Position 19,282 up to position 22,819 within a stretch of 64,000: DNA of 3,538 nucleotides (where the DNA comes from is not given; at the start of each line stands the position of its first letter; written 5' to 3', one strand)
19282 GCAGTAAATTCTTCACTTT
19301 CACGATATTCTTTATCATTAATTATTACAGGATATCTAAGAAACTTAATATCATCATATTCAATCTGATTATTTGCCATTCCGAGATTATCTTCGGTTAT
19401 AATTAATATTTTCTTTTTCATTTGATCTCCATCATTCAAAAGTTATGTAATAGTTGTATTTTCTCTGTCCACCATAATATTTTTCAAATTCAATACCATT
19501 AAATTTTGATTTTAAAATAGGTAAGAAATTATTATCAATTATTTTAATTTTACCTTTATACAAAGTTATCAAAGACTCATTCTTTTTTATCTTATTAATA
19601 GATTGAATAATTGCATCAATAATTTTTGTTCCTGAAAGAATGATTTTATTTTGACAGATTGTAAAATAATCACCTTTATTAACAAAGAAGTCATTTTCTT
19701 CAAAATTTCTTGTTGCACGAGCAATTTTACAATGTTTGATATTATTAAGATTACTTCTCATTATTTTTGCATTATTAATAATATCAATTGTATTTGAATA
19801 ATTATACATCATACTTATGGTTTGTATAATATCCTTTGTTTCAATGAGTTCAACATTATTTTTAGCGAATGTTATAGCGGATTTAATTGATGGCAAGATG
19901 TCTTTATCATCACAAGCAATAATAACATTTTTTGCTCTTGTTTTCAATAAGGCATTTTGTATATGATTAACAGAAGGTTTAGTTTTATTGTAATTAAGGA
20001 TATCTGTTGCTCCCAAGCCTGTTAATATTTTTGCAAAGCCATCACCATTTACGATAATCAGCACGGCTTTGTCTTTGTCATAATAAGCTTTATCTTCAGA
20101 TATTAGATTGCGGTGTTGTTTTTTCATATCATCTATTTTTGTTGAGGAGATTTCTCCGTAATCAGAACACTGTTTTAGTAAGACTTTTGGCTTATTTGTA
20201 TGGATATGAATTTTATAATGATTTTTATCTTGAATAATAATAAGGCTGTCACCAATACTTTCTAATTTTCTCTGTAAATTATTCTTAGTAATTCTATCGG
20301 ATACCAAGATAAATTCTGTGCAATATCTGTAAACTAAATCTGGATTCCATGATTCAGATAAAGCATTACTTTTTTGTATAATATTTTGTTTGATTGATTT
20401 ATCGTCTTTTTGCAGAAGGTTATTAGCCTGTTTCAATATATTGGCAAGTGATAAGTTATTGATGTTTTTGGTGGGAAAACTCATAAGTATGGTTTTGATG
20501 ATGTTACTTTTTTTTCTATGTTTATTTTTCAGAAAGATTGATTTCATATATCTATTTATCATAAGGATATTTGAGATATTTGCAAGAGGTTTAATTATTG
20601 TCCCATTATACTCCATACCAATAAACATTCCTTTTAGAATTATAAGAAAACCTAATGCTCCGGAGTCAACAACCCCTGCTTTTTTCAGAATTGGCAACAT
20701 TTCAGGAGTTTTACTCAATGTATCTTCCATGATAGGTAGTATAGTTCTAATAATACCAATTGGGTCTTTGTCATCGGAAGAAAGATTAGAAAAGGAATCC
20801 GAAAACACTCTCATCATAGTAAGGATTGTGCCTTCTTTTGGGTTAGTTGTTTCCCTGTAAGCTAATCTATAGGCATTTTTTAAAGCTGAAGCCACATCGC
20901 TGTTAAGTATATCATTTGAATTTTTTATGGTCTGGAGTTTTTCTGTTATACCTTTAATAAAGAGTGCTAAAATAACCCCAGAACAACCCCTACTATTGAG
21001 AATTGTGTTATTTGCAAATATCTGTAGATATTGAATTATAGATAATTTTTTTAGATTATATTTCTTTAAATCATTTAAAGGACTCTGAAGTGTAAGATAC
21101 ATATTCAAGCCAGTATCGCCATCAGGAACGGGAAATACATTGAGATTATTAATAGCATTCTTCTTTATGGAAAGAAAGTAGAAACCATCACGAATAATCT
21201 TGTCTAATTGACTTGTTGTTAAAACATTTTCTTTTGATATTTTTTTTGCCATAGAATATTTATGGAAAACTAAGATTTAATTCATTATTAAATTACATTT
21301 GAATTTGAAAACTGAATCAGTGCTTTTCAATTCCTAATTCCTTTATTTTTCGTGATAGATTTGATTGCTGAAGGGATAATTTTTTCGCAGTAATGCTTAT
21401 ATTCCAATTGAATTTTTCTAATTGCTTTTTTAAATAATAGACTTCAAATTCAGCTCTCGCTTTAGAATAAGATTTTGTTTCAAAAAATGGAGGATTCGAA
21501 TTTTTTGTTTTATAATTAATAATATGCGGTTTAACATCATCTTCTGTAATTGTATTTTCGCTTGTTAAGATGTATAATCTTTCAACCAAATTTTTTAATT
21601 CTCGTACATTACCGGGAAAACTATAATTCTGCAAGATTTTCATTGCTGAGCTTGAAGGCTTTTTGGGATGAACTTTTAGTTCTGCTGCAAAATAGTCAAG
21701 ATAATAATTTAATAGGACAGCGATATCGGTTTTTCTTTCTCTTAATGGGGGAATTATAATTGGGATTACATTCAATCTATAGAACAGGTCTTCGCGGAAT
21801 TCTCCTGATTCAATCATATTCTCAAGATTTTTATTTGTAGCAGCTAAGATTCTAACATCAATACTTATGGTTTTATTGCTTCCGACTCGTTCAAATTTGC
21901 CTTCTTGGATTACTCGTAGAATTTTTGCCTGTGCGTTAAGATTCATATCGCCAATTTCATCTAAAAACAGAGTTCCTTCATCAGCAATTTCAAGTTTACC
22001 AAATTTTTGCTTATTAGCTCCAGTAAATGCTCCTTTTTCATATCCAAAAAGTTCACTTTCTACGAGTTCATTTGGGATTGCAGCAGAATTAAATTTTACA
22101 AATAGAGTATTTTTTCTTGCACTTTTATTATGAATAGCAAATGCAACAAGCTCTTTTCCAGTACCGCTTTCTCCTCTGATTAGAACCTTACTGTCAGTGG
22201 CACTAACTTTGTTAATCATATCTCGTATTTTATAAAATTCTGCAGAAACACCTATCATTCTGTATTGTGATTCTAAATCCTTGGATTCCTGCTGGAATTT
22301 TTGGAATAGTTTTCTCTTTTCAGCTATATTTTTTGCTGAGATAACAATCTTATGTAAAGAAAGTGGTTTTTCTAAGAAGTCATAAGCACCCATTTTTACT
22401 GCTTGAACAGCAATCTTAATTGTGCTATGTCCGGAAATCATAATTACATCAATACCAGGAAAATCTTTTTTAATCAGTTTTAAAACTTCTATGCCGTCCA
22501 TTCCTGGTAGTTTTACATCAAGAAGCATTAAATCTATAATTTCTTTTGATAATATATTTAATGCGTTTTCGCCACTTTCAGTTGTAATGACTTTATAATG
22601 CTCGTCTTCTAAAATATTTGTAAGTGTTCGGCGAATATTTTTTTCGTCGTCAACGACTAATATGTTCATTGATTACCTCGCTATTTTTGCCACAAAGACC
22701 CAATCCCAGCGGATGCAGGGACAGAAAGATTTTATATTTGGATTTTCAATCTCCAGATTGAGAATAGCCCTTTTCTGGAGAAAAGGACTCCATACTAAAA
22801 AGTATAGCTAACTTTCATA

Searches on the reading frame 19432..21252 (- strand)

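Call 78: search_protein_families(library=pfam, proteins=[window:19432-21252:-], max_evalue=0.00001)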
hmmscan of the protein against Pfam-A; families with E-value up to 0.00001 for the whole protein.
window:19432-21252:- (606 aa): 3 families
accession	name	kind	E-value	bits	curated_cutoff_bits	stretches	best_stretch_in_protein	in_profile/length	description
PF13684.11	FakA-like_C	-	1.2e-32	113.4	23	1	396-606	1-216/216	Fatty acid kinase subunit A-like, C-terminal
PF02734.22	Dak2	-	5.5e-30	105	27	1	41-209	1-172/174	DAK2 domain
PF21645.3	FakA-like_M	-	5.1e-25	87.6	24.9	1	308-382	2-79/80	Fatty acid kinase subunit A-like, middle domain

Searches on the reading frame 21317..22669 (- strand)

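Call 78: search_protein_families(library=pfam, proteins=[window:21317-22669:-], max_evalue=0.00001)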
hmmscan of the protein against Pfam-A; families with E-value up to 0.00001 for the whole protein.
window:21317-22669:- (450 aa): 5 families
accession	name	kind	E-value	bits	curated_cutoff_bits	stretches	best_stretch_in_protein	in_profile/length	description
PF00158.32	Sigma54_activat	-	1.3e-70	236.9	20.2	1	138-304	1-167/168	Sigma-54 interaction domain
PF00072.30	Response_reg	-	7.8e-31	107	30.2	1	3-109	1-107/111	Response regulator receiver domain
PF25601.1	AAA_lid_14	-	2.9e-24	85.1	27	1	310-390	1-81/87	AAA+ ATPase lid domain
PF14532.12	Sigma54_activ_2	-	1e-19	71.5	25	1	139-309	1-138/138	Sigma-54 interaction domain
PF02954.25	HTH_8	-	6.2e-07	29.5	22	1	405-445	2-42/42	Bacterial regulatory protein, Fis family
